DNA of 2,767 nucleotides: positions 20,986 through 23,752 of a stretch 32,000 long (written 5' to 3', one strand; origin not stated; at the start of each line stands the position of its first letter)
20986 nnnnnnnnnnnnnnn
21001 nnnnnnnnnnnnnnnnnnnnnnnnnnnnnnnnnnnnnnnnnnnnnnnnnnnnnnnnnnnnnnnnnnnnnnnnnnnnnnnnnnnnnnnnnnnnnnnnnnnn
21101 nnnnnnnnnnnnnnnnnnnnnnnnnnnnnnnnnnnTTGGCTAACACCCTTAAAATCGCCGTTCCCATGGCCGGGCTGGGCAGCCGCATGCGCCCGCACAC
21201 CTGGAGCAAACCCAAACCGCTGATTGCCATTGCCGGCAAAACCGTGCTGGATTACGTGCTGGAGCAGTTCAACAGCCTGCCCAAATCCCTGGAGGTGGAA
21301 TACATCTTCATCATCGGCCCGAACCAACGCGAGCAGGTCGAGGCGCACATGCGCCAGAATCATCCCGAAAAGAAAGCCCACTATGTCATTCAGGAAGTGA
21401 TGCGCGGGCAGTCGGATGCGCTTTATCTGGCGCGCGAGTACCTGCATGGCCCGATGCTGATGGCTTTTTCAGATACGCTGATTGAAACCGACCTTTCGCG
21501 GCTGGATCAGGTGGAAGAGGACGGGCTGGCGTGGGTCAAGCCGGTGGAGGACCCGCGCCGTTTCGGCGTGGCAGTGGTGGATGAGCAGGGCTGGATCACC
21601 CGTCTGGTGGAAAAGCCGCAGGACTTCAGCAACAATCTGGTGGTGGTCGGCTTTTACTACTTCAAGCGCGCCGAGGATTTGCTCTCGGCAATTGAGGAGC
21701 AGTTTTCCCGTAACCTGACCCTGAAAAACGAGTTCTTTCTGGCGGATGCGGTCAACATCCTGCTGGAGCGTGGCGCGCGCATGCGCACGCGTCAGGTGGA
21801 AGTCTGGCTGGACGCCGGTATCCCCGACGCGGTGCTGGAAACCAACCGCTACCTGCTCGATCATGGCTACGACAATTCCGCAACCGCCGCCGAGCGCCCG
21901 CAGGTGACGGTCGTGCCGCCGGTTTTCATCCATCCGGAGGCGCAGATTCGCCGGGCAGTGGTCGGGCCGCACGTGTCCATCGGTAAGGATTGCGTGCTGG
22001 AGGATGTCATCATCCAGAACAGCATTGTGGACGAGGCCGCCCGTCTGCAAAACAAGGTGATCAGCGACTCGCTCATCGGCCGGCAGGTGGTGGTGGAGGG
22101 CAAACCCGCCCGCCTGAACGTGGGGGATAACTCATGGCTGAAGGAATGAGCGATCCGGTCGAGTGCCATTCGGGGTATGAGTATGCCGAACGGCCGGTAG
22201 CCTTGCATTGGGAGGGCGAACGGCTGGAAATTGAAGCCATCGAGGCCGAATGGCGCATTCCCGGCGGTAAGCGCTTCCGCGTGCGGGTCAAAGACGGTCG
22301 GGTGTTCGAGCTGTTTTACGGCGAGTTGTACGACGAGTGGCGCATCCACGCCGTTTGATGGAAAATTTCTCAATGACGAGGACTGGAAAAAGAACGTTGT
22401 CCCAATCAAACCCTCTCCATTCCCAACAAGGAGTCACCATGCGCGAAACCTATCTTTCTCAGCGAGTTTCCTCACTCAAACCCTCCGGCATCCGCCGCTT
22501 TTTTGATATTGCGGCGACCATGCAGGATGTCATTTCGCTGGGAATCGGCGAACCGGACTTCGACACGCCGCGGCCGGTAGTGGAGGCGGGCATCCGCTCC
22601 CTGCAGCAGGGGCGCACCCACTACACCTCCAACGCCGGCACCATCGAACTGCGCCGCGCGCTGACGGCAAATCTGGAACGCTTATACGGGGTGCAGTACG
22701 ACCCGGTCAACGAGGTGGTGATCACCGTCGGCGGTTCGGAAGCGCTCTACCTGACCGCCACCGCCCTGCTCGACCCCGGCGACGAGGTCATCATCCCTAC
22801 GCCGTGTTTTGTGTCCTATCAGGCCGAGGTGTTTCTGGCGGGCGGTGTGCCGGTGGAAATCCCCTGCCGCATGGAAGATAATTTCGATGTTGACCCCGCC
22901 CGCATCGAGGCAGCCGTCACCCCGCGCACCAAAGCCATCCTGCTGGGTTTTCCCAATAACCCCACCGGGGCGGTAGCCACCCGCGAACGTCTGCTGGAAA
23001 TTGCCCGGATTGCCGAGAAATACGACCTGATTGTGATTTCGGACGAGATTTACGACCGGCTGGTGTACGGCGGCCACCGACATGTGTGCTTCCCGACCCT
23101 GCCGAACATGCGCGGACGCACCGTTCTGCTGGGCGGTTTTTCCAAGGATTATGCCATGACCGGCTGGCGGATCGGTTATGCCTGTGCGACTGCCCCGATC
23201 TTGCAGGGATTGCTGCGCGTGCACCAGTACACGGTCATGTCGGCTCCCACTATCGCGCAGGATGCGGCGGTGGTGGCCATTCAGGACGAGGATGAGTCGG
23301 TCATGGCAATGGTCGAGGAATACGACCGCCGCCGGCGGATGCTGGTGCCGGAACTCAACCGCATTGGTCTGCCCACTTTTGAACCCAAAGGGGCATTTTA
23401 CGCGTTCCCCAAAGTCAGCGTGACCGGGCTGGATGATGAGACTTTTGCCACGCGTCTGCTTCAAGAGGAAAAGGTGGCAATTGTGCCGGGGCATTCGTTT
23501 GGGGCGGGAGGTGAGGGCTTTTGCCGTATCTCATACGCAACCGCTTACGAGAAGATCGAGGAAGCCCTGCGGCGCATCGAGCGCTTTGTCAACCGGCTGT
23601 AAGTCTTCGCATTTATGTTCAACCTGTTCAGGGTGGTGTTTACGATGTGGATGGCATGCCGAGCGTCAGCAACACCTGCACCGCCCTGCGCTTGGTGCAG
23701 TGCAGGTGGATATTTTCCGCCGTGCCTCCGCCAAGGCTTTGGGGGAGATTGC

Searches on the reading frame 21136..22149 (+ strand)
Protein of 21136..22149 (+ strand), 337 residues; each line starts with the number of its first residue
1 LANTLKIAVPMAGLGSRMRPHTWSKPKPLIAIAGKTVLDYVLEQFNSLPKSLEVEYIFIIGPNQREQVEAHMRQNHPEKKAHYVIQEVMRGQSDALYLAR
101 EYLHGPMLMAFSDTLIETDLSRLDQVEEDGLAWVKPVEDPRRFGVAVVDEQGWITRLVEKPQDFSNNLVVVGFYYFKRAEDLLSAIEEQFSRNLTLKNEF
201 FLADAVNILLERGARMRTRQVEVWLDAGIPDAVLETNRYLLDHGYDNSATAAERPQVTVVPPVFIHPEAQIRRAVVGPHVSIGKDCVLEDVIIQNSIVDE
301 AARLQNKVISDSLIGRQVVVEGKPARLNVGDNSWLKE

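Call 86: search_protein_families(library=pfam, proteins=[window:21136-22149:+], max_evalue=0.0001)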
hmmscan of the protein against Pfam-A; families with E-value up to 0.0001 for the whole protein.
window:21136-22149:+ (337 aa): 3 families
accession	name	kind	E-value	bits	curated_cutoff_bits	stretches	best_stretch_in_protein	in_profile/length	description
PF00483.29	NTP_transferase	-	1e-25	91.2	21.2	1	12-241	7-243/245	Nucleotidyl transferase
PF25084.1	LbH_EIF2B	-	3.8e-05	24.1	54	1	256-321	21-88/105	EIF2B subunit epsilon LbH domain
PF12804.13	NTP_transf_3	-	5e-05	24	27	0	11-103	5-83/160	MobA-like NTP transferase domain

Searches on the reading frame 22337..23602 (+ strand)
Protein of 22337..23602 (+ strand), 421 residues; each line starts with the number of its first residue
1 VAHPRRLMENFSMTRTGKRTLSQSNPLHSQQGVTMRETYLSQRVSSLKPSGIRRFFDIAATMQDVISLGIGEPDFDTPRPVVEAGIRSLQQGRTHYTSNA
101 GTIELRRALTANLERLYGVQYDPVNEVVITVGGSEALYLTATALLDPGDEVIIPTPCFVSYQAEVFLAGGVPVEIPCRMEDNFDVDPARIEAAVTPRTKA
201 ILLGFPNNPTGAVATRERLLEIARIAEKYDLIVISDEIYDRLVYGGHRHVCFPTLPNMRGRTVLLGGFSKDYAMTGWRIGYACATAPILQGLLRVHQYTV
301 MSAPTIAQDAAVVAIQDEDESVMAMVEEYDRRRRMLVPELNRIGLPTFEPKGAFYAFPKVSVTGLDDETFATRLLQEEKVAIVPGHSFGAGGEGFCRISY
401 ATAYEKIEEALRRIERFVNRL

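Call 86: search_protein_families(library=pfam, proteins=[window:22337-23602:+], max_evalue=0.0001)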
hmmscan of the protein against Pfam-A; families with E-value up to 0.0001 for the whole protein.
window:22337-23602:+ (421 aa): 4 families
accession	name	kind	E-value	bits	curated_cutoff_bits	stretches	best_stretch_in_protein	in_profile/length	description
PF00155.27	Aminotran_1_2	-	2.8e-75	254.2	19.7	1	64-414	2-361/361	Aminotransferase class I and II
PF01041.23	DegT_DnrJ_EryC1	-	5.3e-13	49.4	19.8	1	124-236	39-145/360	DegT/DnrJ/EryC1/StrS aminotransferase family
PF00266.25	Aminotran_5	-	1.4e-05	24.7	21.5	0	112-236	51-175/371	Aminotransferase class-V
PF01053.26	Cys_Met_Meta_PP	-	1.8e-05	23.9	27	1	125-236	68-173/381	Cys/Met metabolism PLP-dependent enzyme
